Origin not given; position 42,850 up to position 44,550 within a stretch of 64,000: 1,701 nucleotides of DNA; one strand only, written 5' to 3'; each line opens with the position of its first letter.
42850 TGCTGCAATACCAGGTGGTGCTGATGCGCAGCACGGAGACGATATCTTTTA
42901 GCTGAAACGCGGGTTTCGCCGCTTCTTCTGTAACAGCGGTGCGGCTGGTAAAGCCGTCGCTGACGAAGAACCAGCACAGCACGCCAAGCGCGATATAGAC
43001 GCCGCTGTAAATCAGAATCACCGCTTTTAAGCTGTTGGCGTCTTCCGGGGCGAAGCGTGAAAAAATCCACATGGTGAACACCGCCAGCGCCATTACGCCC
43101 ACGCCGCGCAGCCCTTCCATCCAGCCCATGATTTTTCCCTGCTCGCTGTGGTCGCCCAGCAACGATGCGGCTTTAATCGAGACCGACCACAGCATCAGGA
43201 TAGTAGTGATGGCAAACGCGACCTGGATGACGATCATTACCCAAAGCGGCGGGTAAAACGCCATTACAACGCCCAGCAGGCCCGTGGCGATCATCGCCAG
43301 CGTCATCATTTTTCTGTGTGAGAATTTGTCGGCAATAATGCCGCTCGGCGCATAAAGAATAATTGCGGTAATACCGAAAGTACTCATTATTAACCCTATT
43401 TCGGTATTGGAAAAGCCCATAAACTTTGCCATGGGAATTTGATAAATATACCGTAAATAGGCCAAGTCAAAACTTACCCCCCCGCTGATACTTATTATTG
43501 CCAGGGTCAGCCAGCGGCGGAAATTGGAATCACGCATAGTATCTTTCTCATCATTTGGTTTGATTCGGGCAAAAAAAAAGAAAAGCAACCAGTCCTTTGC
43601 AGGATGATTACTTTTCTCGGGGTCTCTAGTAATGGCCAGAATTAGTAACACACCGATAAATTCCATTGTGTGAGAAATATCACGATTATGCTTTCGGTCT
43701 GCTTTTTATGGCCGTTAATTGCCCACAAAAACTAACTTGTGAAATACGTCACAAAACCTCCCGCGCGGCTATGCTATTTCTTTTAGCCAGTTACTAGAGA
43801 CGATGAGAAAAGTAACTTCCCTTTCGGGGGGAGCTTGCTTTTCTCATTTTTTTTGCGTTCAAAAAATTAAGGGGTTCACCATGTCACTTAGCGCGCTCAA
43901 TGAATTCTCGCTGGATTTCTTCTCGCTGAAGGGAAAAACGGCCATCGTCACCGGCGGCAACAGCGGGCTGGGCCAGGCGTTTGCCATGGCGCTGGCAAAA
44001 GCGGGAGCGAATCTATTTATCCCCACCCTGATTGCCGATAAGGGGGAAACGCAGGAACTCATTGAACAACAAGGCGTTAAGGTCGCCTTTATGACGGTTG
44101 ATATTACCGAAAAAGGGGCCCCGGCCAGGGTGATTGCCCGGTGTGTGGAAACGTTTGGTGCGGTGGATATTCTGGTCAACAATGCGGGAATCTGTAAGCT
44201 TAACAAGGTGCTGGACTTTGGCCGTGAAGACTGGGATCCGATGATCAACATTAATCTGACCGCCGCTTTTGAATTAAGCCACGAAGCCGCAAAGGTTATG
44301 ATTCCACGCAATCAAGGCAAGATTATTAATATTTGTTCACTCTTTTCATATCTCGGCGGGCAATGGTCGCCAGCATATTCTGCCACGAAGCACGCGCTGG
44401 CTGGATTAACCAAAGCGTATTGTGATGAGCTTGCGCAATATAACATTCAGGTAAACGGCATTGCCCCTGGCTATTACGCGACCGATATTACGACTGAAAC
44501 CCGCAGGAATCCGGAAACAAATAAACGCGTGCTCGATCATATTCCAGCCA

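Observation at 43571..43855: Mirror-image twin 5' leaders (conserved box plus long terminator), each behind a CRP site, in a cluster that encodes a GlpP-type antiterminator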

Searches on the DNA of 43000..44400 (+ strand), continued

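Call 40: search_with_rna_model(model_id=R1, sources=[L002, L004, L086, L087, L088, L089], max_evalue=0.1, show_alignments=10)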
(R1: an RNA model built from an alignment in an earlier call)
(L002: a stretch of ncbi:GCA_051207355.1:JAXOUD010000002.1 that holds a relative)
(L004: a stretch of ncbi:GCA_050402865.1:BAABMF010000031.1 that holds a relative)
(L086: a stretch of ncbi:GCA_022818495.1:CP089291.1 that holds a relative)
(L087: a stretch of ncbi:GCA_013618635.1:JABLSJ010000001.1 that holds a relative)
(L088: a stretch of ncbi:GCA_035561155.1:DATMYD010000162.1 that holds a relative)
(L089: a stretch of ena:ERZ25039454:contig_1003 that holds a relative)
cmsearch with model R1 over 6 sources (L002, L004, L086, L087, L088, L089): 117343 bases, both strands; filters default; matches with E-value up to 0.1: 16.
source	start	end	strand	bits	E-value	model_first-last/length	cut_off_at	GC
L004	7265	7335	-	82.8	3.1e-17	1-76/76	no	0.34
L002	6512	6590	-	79.8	1.6e-16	1-76/76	no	0.37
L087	9781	9853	-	72.2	1.1e-14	1-76/76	no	0.38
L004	9748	9818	-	71.9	1.3e-14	1-76/76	no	0.32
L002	6865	6948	+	68.7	7.5e-14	1-76/76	no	0.27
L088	10676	10746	+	54.2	2.2e-10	1-76/76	no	0.34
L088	18122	18192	+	52.6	5.4e-10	1-76/76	no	0.32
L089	10714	10784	+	36.7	3.6e-06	1-76/76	no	0.41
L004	7273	7315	+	34.3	1.4e-05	22-68/76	no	0.35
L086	12340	12411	+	25.3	0.002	1-76/76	no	0.44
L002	6881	6958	-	24.5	0.0032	1-76/76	no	0.29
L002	6505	6574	+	23.5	0.0053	1-76/76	no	0.39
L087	9790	9832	+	21.6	0.016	23-67/76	no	0.47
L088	18141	18184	-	21.4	0.017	22-69/76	no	0.39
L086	12172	12241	-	20.9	0.023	1-76/76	no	0.49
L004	9756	9798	+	18.5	0.086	22-68/76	no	0.37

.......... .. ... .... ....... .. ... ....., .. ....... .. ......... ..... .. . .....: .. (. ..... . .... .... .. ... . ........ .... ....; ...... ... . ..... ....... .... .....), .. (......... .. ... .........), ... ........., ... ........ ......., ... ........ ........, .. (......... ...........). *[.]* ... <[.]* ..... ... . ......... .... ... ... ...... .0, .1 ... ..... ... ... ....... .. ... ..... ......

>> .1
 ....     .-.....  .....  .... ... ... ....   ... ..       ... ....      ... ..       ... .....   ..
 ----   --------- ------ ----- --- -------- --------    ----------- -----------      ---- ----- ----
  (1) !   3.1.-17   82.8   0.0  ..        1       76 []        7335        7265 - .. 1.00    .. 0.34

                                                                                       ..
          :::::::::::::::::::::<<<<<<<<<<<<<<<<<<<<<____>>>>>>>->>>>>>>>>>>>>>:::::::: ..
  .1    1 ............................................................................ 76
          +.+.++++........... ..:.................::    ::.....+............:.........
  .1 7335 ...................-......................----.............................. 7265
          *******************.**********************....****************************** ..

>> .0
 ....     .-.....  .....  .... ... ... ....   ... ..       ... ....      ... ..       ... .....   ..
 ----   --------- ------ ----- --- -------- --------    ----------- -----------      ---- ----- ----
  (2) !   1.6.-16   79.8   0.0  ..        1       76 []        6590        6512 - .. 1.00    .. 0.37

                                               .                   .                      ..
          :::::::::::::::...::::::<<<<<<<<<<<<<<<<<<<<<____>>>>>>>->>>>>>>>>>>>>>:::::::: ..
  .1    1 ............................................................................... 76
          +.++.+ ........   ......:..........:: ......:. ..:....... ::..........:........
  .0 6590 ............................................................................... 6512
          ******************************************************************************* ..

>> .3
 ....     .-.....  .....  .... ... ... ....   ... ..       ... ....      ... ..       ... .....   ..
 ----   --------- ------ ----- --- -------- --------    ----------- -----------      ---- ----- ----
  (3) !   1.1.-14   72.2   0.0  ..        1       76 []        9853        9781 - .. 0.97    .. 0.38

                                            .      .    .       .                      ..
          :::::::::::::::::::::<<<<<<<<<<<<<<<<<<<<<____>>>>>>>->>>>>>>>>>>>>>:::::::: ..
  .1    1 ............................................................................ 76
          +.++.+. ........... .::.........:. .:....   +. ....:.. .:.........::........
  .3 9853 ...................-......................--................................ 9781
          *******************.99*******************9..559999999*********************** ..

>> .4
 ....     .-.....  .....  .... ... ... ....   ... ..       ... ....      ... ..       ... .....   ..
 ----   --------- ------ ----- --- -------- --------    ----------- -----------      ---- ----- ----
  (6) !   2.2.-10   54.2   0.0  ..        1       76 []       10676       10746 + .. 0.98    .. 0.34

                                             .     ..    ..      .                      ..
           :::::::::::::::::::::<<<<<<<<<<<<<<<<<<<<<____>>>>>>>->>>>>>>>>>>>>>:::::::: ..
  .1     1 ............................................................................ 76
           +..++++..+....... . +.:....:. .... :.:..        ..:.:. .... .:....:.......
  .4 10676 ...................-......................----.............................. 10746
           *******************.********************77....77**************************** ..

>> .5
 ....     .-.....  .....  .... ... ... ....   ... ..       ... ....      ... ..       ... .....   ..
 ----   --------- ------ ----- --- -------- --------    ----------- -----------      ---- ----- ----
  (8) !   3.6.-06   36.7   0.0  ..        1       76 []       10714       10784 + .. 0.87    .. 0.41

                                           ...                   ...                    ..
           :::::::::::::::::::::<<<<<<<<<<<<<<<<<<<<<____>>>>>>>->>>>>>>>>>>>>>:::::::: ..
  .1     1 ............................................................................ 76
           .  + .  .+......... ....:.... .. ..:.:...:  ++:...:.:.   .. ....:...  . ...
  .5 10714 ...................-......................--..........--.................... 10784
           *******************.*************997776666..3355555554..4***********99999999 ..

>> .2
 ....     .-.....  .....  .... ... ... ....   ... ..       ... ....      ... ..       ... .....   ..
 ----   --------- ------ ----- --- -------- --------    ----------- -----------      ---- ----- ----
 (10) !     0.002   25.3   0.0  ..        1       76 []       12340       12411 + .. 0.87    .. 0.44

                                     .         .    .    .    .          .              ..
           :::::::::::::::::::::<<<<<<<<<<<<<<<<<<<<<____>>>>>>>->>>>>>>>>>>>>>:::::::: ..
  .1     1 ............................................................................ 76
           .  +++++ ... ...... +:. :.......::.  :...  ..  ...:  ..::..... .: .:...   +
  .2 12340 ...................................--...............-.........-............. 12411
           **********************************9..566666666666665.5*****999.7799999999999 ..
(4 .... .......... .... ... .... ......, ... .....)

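Call 55: search_with_rna_model(model_id=R1, sources=[window, L001, L002, L004, L006, L007, L010, L011, L012, L013, L014, L015, L016, L017, L018, L019, L020, L021, L026, L028, L029, L030, L031, L032, L033, L035, L036, L037, L038, L039, L040, L041, L042, L043, L044, L045, L047, L048, L049, L050, L053, L054, L055, L056, L058, L061, L064, L065, L067, L068, L069, L070, L071, L072, L073, L074, L075, L076, L077, L078, L079, L080, L081, L082, L083, L084, L086, L087, L088, L089], max_evalue=0.0001, make_alignment=true)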
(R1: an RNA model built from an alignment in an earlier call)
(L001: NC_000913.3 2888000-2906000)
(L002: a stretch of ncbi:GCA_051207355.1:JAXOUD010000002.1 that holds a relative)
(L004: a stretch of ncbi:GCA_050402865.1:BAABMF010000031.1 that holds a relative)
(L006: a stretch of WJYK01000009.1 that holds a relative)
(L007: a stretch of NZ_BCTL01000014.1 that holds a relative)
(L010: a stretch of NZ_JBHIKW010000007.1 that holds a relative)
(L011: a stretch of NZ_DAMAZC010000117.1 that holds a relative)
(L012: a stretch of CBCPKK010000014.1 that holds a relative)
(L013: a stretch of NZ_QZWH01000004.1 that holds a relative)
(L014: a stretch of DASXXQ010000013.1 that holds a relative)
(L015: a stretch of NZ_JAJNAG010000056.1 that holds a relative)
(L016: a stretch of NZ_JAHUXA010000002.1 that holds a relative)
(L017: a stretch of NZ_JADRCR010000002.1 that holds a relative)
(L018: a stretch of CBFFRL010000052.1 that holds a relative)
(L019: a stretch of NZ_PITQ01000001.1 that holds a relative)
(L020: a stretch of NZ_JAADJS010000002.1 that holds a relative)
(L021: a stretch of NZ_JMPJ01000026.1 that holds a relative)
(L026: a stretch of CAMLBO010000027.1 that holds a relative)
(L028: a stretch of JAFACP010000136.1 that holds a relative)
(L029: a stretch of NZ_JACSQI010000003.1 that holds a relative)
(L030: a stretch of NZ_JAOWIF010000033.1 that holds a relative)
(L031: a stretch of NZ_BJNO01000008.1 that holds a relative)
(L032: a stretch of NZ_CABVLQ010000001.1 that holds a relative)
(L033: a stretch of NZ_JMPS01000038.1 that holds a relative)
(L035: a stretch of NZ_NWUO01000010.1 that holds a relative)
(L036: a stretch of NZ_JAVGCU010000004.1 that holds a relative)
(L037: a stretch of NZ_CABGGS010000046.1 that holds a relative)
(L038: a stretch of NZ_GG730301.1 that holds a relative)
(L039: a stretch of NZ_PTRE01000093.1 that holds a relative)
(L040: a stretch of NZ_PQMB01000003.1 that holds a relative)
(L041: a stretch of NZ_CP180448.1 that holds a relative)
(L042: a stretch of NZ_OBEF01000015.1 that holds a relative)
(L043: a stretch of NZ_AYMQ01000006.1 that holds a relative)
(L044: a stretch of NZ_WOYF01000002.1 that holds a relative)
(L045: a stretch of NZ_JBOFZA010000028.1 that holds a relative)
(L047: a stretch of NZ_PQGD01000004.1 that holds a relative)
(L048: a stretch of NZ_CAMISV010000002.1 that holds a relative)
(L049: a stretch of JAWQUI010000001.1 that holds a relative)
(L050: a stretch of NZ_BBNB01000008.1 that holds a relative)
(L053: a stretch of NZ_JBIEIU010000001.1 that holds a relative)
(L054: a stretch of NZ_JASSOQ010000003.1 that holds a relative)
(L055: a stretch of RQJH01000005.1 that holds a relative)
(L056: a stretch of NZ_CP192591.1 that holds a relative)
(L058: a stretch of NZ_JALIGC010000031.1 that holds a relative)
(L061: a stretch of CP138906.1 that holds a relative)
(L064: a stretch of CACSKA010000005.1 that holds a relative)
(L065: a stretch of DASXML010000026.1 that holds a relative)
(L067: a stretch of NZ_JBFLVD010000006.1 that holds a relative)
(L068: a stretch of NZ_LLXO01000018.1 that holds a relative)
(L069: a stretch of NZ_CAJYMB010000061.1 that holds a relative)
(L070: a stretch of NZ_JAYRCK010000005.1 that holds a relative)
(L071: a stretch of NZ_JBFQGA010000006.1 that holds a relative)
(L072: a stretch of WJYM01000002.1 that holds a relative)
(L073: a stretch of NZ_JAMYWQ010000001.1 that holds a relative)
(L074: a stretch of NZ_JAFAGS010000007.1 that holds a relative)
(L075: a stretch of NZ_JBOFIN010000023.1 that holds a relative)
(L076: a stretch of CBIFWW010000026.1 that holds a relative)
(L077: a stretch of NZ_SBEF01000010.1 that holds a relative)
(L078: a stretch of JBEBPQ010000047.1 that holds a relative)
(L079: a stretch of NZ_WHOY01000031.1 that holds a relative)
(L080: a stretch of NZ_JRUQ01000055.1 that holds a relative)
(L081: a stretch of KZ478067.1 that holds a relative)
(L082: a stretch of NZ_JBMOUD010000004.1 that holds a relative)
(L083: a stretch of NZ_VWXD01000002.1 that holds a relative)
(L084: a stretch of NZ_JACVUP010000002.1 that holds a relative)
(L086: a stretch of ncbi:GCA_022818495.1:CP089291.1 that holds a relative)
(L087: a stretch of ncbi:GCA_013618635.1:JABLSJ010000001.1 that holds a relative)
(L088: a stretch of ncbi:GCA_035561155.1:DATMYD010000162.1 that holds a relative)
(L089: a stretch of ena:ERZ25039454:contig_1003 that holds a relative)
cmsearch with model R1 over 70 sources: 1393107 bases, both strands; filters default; matches with E-value up to 0.0001: 122.
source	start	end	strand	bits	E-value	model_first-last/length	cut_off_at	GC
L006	15933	16008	-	90.9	4.1e-18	1-76/76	no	0.39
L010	15932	16007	-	88.9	1.3e-17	1-76/76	no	0.39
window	43781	43856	+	88.6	1.5e-17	1-76/76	no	0.41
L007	15936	16011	-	88.6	1.5e-17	1-76/76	no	0.41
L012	15937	16012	-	84.8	1.2e-16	1-76/76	no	0.38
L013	15937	16012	-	83.6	2.4e-16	1-76/76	no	0.39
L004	7265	7335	-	82.8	3.6e-16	1-76/76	no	0.34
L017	16576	16654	+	82.1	5.5e-16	1-76/76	no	0.43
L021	13158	13235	+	81.9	6.1e-16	1-76/76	no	0.35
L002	6512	6590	-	79.8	1.9e-15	1-76/76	no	0.37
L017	16254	16332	-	78.9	3.1e-15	1-76/76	no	0.37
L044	16309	16387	-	77.8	5.8e-15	1-76/76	no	0.38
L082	13462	13541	-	77.3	7.5e-15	1-76/76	no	0.35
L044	16590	16668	+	77.3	7.6e-15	1-76/76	no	0.42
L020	16307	16383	+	77.2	8.3e-15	1-76/76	no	0.42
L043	13685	13765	+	76.3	1.3e-14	1-76/76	no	0.42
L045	13702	13782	+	76.3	1.3e-14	1-76/76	no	0.42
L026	16083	16156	-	76.3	1.3e-14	1-76/76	no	0.38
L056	13711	13791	+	76.2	1.5e-14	1-76/76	no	0.4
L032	16164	16240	-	75.4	2.2e-14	1-76/76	no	0.42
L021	12976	13050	-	75.4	2.2e-14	1-76/76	no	0.4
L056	13439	13518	-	75.3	2.3e-14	1-76/76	no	0.4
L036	13437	13516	-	75.3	2.3e-14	1-76/76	no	0.39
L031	16161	16237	-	75.3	2.3e-14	1-76/76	no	0.42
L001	12295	12371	-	75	2.8e-14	1-76/76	no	0.42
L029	16124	16200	-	75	2.8e-14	1-76/76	no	0.42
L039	16026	16102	-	75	2.8e-14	1-76/76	no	0.42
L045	13419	13498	-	74.9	2.9e-14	1-76/76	no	0.39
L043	13402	13481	-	74.8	3e-14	1-76/76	no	0.38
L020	16120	16199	-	74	4.7e-14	1-76/76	no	0.39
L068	16093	16167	+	73.3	7.1e-14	1-76/76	no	0.35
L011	7995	8071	-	73.2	7.3e-14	1-76/76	no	0.42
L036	13709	13788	+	73.1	7.7e-14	1-76/76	no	0.4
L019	12793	12872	-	72.9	8.9e-14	1-76/76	no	0.38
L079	13672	13752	+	72.9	9e-14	1-76/76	no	0.41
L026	16264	16341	+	72.7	9.6e-14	1-76/76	no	0.4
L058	16123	16197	+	72.3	1.2e-13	1-76/76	no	0.37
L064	16124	16198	+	72.2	1.3e-13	1-76/76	no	0.39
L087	9781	9853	-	72.2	1.3e-13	1-76/76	no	0.38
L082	13712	13792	+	72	1.4e-13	1-76/76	no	0.44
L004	9748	9818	-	71.9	1.5e-13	1-76/76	no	0.32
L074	13046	13121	+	71.1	2.4e-13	1-76/76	no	0.34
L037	16201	16278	-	70.9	2.7e-13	1-76/76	no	0.44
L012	16151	16225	+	70.8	2.9e-13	1-76/76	no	0.39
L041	16144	16220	-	70.6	3.1e-13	1-76/76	no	0.44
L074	12854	12930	-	70.2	3.9e-13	1-76/76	no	0.42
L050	15953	16029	-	70.2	4e-13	1-76/76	no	0.42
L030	15837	15913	-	70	4.3e-13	1-76/76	no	0.42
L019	12981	13057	+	69.7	5.1e-13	1-76/76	no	0.45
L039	16229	16302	+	69.6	5.4e-13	1-76/76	no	0.36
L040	15958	16034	-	69.5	5.6e-13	1-76/76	no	0.45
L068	15891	15967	-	69.5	5.7e-13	1-76/76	no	0.35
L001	12498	12571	+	69.4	6e-13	1-76/76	no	0.35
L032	16367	16440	+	69.1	7.1e-13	1-76/76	no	0.39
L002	6865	6948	+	68.7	8.9e-13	1-76/76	no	0.27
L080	13612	13691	+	68.7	8.9e-13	1-76/76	no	0.47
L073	13587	13667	+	68.6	9.2e-13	1-76/76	no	0.43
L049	13345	13424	-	68.2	1.2e-12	1-76/76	no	0.41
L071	16240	16314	+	68.2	1.2e-12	1-76/76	no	0.4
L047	15914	15990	-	68.1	1.3e-12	1-76/76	no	0.45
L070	16125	16201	+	67.9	1.4e-12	1-76/76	no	0.38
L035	15914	15990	-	67.9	1.4e-12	1-76/76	no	0.43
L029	16327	16400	+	67.7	1.5e-12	1-76/76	no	0.38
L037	16405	16480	+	67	2.3e-12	1-76/76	no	0.38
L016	15913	15989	-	66.8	2.5e-12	1-76/76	no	0.44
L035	16117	16191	+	66.6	2.9e-12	1-76/76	no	0.35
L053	13345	13424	-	66.5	3e-12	1-76/76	no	0.43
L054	16080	16154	+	66.5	3e-12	1-76/76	no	0.33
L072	15922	15998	-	66.3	3.5e-12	1-76/76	no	0.45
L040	16161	16234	+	66.2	3.5e-12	1-76/76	no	0.39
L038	16250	16323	+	66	3.9e-12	1-76/76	no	0.36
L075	16172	16248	+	66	4e-12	1-76/76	no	0.42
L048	13343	13422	-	65.9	4.1e-12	1-76/76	no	0.41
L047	16117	16190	+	65.9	4.3e-12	1-76/76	no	0.38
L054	15877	15954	-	65.8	4.5e-12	1-76/76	no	0.44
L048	13596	13676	+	65.7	4.8e-12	1-76/76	no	0.4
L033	16130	16204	+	65.6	5.1e-12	1-76/76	no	0.41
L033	15926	16002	-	65.4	5.6e-12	1-76/76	no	0.43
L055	12882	12958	-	65.4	5.6e-12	1-76/76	no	0.45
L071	16038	16114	-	65.4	5.7e-12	1-76/76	no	0.43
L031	16364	16437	+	65.2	6.3e-12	1-76/76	no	0.39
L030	16040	16113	+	65.2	6.3e-12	1-76/76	no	0.36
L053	13608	13688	+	65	6.9e-12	1-76/76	no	0.41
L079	13396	13475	-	65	7.1e-12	1-76/76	no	0.46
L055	13086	13160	+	64.9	7.4e-12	1-76/76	no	0.4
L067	16106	16180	+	64.8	7.9e-12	1-76/76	no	0.39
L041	16347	16422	+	64.8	7.9e-12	1-76/76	no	0.39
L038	16046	16123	-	64.5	9.3e-12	1-76/76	no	0.44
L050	16155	16228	+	64.3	1e-11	1-76/76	no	0.36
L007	16150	16227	+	64.2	1.1e-11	1-76/76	no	0.42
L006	16147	16224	+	64.1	1.1e-11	1-76/76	no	0.44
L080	13334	13413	-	64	1.2e-11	1-76/76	no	0.5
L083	13580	13661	+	64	1.2e-11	1-76/76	no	0.38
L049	13611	13691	+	63.8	1.3e-11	1-76/76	no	0.42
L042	16107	16181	+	63.7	1.4e-11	1-76/76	no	0.39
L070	15920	15997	-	63.5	1.6e-11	1-76/76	no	0.45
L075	15966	16043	-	63.5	1.6e-11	1-76/76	no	0.44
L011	8187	8260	+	63.3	1.8e-11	1-76/76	no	0.38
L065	16222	16296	+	62.9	2.2e-11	1-76/76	no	0.37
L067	15902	15979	-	62.7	2.5e-11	1-76/76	no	0.44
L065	16019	16096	-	62.6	2.6e-11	1-76/76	no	0.42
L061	16128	16204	+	61.9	3.8e-11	1-76/76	no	0.44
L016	16115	16189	+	61.7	4.3e-11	1-76/76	no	0.44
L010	16146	16223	+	61.2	5.7e-11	1-76/76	no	0.41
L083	13313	13393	-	61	6.2e-11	1-76/76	no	0.42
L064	15920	15998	-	61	6.3e-11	1-76/76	no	0.46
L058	15919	15997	-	61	6.4e-11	1-76/76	no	0.44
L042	15903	15980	-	60.2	1e-10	1-76/76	no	0.46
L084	13580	13661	+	59.3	1.6e-10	1-76/76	no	0.39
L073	13341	13420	-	59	1.9e-10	1-76/76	no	0.44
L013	16151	16225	+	58.9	2e-10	1-76/76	no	0.4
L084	13313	13393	-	56.3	8.7e-10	1-76/76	no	0.42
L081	13525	13605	+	56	1e-09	1-76/76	no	0.46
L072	16125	16200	+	54.6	2.2e-09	1-76/76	no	0.42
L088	10676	10746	+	54.2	2.7e-09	1-76/76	no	0.34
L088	18122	18192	+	52.6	6.4e-09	1-76/76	no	0.32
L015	13872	13951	+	50.8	1.8e-08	1-76/76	no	0.36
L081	13299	13381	-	50.2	2.5e-08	1-76/76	no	0.37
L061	15929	16001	-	47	1.5e-07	1-76/76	no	0.47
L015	13886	13957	-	39.4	9.7e-06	1-76/76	no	0.38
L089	10714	10784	+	36.7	4.2e-05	1-76/76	no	0.41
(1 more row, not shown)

Alignment A5: 122 matches aligned to the model, 91 columns, each read 5' to 3' on its own strand. Consensus structure (alignment columns), stored with it:
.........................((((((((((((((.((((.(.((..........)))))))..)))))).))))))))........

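Call 71: search_with_rna_model(model_id=R1, sources=[L090, L091], max_evalue=10, filters=off, show_alignments=3)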
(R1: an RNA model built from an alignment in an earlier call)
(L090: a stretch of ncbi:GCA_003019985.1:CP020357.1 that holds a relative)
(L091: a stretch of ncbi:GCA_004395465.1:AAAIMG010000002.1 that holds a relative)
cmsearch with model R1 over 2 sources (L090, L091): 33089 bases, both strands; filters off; matches with E-value up to 10: 20.
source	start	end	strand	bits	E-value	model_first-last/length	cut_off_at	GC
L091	12015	12065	+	15.6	0.12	1-76/76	no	0.33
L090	13130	13183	+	14.3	0.26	1-76/76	no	0.35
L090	11167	11260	+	13.1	0.48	1-76/76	no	0.36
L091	8530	8597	+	12.9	0.54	1-76/76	no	0.34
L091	12027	12078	-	12.8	0.58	1-76/76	no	0.33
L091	1647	1710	+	12.2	0.78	1-76/76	no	0.23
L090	13833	13895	-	11.8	1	1-76/76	no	0.33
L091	14926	14963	-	11.5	1.2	1-76/76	no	0.24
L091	1653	1730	-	11.1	1.5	1-76/76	no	0.28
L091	13937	14003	-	9.3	4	1-76/76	no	0.22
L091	15899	15931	+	9.2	4.2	1-76/76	no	0.21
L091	8545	8609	-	9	4.7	1-76/76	no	0.35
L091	3420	3502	+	8.6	5.8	1-76/76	no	0.33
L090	15409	15469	+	8.4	6.6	1-76/76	no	0.34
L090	13094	13149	-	8.3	6.9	1-76/76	no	0.34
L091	13194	13276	+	8.2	7.3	1-76/76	no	0.41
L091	16061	16097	+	8.2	7.3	1-76/76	no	0.19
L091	13570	13598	-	8.1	7.5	31-59/76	no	0.28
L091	13946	13992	+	7.8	9.3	1-76/76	no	0.26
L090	8546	8571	+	7.6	9.9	28-62/76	no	0.27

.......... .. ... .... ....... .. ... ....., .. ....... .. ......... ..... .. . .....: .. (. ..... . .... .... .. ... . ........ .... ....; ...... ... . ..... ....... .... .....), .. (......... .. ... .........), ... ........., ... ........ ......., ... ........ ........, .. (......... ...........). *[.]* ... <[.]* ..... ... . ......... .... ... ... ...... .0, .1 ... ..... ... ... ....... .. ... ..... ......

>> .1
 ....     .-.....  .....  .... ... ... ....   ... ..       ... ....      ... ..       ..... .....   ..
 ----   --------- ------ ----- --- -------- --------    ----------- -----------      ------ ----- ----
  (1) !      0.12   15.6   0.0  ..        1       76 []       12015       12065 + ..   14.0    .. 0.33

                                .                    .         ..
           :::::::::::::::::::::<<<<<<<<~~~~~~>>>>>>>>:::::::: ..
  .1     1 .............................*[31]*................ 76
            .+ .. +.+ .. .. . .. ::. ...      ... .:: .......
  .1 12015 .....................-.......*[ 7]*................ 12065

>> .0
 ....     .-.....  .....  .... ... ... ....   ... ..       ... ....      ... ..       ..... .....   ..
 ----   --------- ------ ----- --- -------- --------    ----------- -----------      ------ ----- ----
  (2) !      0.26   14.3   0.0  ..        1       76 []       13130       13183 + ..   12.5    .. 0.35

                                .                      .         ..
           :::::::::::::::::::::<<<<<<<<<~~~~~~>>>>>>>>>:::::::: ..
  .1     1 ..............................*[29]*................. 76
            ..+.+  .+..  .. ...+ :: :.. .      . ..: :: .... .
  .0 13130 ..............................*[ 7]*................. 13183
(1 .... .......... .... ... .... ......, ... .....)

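Call 88: search_dna_similar(query=window:43786-43858:+, collection=plasmids, mode=distant, max_evalue=0.01, max_rows=10)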
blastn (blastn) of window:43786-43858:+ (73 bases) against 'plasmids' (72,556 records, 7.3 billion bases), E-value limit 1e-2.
Records with a match: 3; places in all: 3; records where one place covers at least 80% of the query: 3.
Best place of each record, by identity: 80-90% 3.
By first word of the organism name: Escherichia 3.
By predicted mobility (MOB-suite, as given by PLSDB): non-mobilizable 3.
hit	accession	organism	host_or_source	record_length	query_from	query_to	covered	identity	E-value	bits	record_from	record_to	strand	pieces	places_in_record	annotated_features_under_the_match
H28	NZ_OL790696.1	Escherichia coli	-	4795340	2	71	96%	83.1%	1e-9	69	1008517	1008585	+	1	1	none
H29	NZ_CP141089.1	Escherichia coli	Homo sapiens,Infected Human Urine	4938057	2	71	96%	83.1%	1e-9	69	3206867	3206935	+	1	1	none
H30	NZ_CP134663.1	Escherichia coli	Larus michahellis,bacteria,cloaca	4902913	2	71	96%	83.1%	1e-9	69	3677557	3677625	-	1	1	none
